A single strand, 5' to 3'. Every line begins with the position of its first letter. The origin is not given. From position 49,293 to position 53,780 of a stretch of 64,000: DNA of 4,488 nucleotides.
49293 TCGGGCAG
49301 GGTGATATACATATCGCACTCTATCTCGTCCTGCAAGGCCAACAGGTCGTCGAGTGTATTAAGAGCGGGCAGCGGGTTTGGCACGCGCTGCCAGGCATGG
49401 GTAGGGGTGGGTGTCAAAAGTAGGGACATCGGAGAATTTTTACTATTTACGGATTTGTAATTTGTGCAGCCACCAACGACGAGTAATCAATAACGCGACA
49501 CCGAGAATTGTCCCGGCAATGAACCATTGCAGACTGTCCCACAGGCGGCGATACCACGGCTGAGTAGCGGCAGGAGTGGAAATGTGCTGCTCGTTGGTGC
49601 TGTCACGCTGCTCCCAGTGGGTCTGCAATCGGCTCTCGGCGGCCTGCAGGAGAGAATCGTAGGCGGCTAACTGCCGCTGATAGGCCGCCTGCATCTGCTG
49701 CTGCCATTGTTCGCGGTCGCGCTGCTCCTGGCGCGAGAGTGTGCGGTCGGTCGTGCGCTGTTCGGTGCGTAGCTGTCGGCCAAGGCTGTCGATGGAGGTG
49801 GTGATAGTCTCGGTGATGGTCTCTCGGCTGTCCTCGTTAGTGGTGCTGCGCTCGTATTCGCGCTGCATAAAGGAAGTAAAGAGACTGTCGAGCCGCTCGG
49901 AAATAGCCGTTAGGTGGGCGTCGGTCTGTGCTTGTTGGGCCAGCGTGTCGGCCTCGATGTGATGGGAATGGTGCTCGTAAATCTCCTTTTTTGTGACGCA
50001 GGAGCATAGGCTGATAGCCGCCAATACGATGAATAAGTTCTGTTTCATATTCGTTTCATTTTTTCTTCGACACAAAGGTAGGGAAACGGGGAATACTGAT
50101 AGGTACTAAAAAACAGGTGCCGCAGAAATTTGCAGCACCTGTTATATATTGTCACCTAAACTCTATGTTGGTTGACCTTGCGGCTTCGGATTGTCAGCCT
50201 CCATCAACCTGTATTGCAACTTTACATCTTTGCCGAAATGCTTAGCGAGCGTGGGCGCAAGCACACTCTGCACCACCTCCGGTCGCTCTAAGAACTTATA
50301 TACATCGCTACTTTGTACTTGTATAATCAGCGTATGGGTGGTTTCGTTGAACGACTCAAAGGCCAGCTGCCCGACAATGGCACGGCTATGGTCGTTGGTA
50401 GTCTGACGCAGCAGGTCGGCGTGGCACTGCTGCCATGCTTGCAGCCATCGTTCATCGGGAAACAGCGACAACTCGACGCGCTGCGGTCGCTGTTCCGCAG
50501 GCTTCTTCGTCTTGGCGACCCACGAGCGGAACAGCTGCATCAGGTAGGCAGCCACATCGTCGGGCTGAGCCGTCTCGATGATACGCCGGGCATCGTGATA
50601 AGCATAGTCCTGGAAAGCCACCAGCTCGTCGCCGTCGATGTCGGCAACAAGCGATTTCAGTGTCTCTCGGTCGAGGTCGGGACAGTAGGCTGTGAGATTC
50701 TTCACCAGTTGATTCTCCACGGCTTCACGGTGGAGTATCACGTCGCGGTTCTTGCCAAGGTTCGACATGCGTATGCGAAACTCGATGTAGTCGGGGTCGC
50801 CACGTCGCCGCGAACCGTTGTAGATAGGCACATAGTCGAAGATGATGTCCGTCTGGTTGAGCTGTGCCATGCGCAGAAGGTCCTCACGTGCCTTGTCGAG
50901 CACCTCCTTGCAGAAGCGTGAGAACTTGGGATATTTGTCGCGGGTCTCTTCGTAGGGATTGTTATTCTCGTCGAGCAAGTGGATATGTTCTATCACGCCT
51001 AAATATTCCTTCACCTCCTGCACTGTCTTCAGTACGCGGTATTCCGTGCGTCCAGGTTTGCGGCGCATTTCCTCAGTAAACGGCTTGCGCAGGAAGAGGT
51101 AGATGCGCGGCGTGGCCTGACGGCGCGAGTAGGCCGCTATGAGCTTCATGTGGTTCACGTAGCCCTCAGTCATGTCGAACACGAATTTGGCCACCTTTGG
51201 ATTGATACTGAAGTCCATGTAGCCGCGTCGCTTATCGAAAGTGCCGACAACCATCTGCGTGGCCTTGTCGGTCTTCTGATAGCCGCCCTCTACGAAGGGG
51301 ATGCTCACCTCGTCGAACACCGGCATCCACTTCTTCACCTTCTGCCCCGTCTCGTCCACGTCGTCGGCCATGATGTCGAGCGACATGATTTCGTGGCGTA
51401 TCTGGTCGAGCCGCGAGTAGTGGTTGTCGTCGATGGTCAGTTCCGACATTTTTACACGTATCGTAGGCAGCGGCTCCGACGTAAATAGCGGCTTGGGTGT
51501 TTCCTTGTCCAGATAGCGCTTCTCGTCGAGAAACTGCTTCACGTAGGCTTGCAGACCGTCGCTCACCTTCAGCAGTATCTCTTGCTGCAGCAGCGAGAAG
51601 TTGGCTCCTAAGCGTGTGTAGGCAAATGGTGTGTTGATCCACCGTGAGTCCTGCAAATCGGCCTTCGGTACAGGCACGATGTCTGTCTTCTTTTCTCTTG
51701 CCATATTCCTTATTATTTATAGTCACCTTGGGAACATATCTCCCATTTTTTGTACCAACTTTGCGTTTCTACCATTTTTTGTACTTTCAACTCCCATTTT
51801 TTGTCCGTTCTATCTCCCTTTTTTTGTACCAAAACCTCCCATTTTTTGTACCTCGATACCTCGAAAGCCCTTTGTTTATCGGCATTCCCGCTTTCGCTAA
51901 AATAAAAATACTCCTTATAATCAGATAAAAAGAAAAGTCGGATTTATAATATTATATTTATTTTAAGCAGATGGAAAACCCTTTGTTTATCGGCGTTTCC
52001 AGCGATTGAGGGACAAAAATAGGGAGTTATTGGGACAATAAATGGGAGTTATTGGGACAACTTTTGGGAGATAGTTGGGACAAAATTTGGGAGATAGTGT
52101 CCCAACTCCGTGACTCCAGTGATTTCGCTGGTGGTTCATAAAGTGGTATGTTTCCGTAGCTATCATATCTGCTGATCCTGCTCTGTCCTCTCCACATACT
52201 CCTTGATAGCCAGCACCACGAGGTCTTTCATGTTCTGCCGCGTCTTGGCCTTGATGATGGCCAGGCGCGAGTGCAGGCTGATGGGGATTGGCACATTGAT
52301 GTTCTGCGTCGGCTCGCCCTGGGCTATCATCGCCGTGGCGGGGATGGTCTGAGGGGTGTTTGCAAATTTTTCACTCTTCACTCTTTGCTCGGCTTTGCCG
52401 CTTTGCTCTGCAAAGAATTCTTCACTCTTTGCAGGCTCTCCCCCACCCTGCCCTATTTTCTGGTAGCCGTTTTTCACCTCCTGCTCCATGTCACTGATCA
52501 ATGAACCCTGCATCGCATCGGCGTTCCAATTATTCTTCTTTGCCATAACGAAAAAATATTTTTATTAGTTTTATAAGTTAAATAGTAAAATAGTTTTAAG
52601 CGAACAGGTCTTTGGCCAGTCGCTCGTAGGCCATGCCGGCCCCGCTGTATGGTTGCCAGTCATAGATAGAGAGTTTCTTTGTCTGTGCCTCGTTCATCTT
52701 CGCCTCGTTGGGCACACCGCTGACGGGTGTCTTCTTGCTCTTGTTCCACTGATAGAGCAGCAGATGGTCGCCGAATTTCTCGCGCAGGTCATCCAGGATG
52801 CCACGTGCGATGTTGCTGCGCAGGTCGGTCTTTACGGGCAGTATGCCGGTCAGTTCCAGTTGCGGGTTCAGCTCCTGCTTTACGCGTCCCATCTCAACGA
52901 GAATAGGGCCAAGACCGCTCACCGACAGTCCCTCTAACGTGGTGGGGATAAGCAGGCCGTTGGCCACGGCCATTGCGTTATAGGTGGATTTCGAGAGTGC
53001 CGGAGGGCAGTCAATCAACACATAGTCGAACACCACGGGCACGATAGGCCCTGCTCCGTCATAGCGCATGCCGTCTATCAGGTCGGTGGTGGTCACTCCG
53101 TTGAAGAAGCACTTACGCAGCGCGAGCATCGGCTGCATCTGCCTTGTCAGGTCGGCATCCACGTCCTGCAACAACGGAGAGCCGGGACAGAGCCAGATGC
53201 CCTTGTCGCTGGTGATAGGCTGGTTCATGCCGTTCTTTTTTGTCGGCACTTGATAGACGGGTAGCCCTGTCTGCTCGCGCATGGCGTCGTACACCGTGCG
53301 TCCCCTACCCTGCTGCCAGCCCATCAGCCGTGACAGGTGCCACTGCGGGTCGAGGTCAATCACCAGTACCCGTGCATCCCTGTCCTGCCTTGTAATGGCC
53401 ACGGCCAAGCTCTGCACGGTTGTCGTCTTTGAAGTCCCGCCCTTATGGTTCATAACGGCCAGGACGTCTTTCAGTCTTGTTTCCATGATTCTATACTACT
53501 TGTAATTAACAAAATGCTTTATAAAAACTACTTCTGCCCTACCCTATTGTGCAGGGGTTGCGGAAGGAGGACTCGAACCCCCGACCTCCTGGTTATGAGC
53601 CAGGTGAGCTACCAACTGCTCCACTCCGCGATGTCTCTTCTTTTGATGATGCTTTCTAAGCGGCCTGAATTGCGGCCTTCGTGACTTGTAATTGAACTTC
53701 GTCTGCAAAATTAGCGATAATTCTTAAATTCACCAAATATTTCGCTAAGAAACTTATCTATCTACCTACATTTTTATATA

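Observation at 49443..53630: Plasmid-type replication/partition module embedded next to phage-like genes: possible phage-plasmid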

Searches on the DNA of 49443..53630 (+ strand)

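Call 7: search_dna_similar(query=window:49443-53630:+, collection=phages, mode=near)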
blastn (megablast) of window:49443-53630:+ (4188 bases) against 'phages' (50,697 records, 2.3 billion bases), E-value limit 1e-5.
No match.

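Call 8: search_dna_similar(query=window:49443-53630:+, collection=plasmids, mode=near)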
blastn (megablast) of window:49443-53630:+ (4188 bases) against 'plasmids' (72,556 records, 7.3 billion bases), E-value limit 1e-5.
No match.

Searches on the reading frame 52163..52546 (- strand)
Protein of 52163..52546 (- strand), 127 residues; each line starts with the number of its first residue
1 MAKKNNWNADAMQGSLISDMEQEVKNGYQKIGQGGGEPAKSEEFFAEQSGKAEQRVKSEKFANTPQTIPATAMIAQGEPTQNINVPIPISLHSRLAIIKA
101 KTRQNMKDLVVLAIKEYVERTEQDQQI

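Call 6: search_protein_families(library=pfam, proteins=[window:52163-52546:-], max_evalue=0.01)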
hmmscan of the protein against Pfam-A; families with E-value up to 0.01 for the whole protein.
window:52163-52546:- (127 aa): 0 families

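Call 9: search_protein_families(library=phrogs, proteins=[window:52163-52546:-], max_evalue=0.01)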
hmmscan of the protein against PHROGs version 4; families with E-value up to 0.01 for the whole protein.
window:52163-52546:- (127 aa): 0 families

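Call 10: search_protein_families(library=ncbifam, proteins=[window:52163-52546:-], max_evalue=0.01)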
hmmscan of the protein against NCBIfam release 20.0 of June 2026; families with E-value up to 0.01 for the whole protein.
window:52163-52546:- (127 aa): 0 families

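Call 65: find_homologous_proteins(query=window:52163-52546:-, max_evalue=0.01)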
Query window:52163-52546:- (127 aa): 60 proteins with E <= 0.01 among 60 candidates.
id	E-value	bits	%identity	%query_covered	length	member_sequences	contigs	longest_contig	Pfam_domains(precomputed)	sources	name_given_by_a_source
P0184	5.8e-70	251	94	99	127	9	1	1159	-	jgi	jgi:hypothetical protein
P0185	8.9e-69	247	94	99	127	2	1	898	-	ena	-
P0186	9.2e-69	247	93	98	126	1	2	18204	-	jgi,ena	jgi:hypothetical protein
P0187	4.9e-58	212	87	98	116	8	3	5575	-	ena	-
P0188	1.1e-54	201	83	99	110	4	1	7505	-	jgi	jgi:hypothetical protein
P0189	1.5e-38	149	66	94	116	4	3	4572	-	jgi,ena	-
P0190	2.2e-35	139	61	94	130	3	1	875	-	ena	-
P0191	1.0e-34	137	63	94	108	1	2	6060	-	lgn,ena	-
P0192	1.4e-34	137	63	94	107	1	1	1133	-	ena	-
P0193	7.2e-34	134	59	94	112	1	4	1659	-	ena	-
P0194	4.9e-31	125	59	96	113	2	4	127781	-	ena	-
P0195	8.7e-29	118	94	50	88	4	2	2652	-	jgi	jgi:hypothetical protein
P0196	4.5e-28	116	94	49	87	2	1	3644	-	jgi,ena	-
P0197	5.1e-28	115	59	96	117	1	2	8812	-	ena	-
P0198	5.4e-28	115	94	49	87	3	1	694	-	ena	-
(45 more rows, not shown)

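Call 67: search_solved_structures(query=A5, max_evalue=10, show_alignments=3)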
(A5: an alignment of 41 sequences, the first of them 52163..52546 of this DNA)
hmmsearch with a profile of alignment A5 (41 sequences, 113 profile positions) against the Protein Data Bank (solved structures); distinct sequences matched with E-value up to 10: 6.
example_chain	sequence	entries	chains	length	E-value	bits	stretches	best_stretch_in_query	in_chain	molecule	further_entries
2k9i_A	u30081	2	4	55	0.00033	24.7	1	73-112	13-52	Uncharacterized protein ORF56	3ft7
9kkd_A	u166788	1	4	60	0.0028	21.6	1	69-111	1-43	Ribbon-helix-helix protein, CopG family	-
1p94_A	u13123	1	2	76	0.021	18.9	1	63-111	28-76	plasmid partition protein ParG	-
2kel_A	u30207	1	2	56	0.042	17.9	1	73-111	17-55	Uncharacterized protein 56B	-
6iya_A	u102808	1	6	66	0.49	14.4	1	70-112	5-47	Transcriptional regulator CopG family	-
7etr_A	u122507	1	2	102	0.83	13.7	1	71-112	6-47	Transcriptional regulator CopG family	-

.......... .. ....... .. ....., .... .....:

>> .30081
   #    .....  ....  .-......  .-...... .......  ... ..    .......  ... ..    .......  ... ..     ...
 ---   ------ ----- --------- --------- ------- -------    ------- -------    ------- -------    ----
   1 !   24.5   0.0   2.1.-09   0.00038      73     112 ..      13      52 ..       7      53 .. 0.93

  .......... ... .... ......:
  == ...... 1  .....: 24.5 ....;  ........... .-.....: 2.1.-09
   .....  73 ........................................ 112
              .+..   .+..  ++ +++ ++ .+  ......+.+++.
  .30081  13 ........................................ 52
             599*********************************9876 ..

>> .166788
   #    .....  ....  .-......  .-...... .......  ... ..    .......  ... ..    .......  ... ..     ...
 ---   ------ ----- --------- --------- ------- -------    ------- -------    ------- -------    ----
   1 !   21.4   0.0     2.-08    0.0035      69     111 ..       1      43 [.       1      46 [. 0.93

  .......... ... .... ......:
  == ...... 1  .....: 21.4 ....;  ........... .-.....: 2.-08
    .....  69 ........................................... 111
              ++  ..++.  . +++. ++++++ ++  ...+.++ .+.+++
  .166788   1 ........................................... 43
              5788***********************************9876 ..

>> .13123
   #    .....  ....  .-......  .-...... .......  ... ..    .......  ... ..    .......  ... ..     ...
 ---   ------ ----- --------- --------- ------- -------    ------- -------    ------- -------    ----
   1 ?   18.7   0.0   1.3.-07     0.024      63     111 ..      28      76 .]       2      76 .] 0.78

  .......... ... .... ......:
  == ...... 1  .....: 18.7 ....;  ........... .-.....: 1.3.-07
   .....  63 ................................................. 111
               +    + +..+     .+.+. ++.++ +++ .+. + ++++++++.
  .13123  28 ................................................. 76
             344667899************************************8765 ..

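Call 68: search_protein_families(library=pfam, alignment_id=A5, max_evalue=1)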
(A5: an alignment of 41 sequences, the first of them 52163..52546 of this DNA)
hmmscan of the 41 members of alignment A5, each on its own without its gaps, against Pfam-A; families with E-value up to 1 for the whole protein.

A. member 1, window:52163-52546:- (127 aa): 0 families

B. families by the number of members that match (of 41 scanned): 20 families
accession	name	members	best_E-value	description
PF21432.3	56B_RHH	19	1.3e-07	56B-like, Ribbon-helix-helix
PF07764.18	Omega_Repress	9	0.00019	Omega Transcriptional Repressor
PF20605.4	Antitox_RHH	9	0.014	Antitoxin-like ribbon-helix-helix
PF23807.1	RHH_10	9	0.023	Ribbon-helix-helix protein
PF05534.18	HicB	8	0.038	HicB family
PF12755.13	Vac14_Fab1_bd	7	0.086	Vacuolar 14 Fab1-binding region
PF07878.17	RHH_5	3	0.057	CopG-like RHH_1 or ribbon-helix-helix domain, RHH_5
PF09274.16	ParG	2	5.2e-05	ParG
PF21594.4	UBA_MELK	2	0.031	Maternal embryonic leucine zipper kinase, UBA domain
PF13820.11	NCOA6_TRADD-N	2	0.063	Nuclear receptor coactivator 6, TRADD-N domain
PF03932.20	CutC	1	0.018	CutC family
PF12526.13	DUF3729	1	0.024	Protein of unknown function (DUF3729)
PF23461.1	ZMYND11_CC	1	0.034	ZMYND11 protein coiled-coil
PF07900.17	DUF1670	1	0.047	Protein of unknown function (DUF1670)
PF06625.16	DUF1151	1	0.07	Protein of unknown function (DUF1151)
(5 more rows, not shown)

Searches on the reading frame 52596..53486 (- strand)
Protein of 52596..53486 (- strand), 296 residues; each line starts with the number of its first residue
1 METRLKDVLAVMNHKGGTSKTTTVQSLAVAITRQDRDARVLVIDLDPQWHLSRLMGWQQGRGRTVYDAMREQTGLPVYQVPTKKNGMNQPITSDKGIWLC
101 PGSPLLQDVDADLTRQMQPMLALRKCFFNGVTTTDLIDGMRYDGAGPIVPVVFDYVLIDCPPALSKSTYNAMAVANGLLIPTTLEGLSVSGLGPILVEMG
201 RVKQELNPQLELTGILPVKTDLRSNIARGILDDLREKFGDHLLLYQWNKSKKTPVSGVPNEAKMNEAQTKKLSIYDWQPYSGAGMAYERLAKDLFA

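Call 6: search_protein_families(library=pfam, proteins=[window:52596-53486:-], max_evalue=0.01)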
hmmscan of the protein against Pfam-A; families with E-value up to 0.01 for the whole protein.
window:52596-53486:- (296 aa): 7 families
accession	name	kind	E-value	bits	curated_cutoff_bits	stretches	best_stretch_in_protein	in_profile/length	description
PF13614.12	AAA_31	-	9.6e-29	101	27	2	8-126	3-110/177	AAA domain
PF01656.29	CbiA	-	9.3e-11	42.2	25.4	1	9-223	1-86/125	CobQ/CobB/MinD/ParA nucleotide binding domain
PF10609.15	ParA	-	1.8e-05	24.7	27.1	1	5-60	2-56/246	NUBPL iron-transfer P-loop NTPase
PF09140.17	MipZ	-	5.3e-05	23.1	20.7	1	9-47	3-39/262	ATPase MipZ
PF06564.18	CBP_BcsQ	-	0.00062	19.8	21.3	0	8-48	3-41/234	Cellulose biosynthesis protein BcsQ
PF00142.24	Fer4_NifH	-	0.0047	16.9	25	0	14-71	7-61/271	4Fe-4S iron sulfur cluster binding proteins, NifH/frxC family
PF02374.21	ArsA_ATPase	-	0.0071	16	24.3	0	12-57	6-49/305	Anion-transporting ATPase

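Call 9: search_protein_families(library=phrogs, proteins=[window:52596-53486:-], max_evalue=0.01)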
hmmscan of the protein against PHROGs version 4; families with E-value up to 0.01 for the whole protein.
window:52596-53486:- (296 aa): 1 family
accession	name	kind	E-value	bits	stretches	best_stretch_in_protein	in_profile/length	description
phrog_164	-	DNA, RNA and nucleotide metabolism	1.4e-37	130.9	1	7-295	225-470/500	ParA-like partition protein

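Call 10: search_protein_families(library=ncbifam, proteins=[window:52596-53486:-], max_evalue=0.01)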
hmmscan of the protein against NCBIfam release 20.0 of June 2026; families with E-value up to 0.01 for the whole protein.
window:52596-53486:- (296 aa): 16 families
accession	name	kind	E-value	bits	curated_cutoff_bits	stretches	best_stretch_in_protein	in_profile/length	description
TIGR03453.1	partition_RepA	equivalog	2.2e-18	66.3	348.45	1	7-200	105-282/387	plasmid partitioning protein RepA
NF041546.1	ParA_partition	equivalog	1.7e-16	60.4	180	2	8-61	1-52/203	ParA family partition ATPase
TIGR01969.1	minD_arch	subfamily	3.9e-11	42.6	201.75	2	153-189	109-145/251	cell division ATPase MinD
NF010443.0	PRK13869.1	subfamily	1.1e-10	40.9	446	1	7-196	122-295/405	plasmid-partitioning protein RepA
TIGR01968.1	minD_bact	equivalog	2.8e-08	33.4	212.9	2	153-189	112-148/261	septum site-determining protein MinD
NF041283.1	PrgP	equivalog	6.9e-07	28.9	400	0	153-241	124-215/297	ParA superfamily DNA segregation protein PrgP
TIGR03371.1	cellulose_yhjQ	equivalog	4.6e-05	23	157.85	1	8-53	3-46/246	cellulose biosynthesis protein BcsQ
NF033200.1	F430_CfbC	exception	5.5e-05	22.6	402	1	14-75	7-65/260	Ni-sirohydrochlorin a,c-diamide reductive cyclase ATP-dependent reductase subunit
NF009701.0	PRK13230.1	subfamily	0.0001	21.5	350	1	13-72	7-63/291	nitrogenase reductase-like protein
TIGR01287.1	nifH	equivalog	0.00013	21.3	394.35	1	14-72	7-62/275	nitrogenase iron protein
NF010259.0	PRK13705.1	equivalog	0.00019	20.5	725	0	6-58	106-157/388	plasmid-partitioning protein SopA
NF047398.1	AAA_KGGVGR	domain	0.003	17.9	90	1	8-46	4-40/190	KGGVGR-motif variant AAA ATPase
NF041136.1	MrpORP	equivalog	0.0038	16.6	450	0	4-46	3-45/365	iron-sulfur cluster carrier protein MrpORP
TIGR00345.1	GET3_arsA_TRC40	subfamily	0.0042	16.7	135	1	12-65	2-53/299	TRC40/GET3/ArsA family transport-energizing ATPase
NF009702.0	PRK13231.1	equivalog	0.0054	15.9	427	0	13-73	8-63/264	nitrogenase reductase-like protein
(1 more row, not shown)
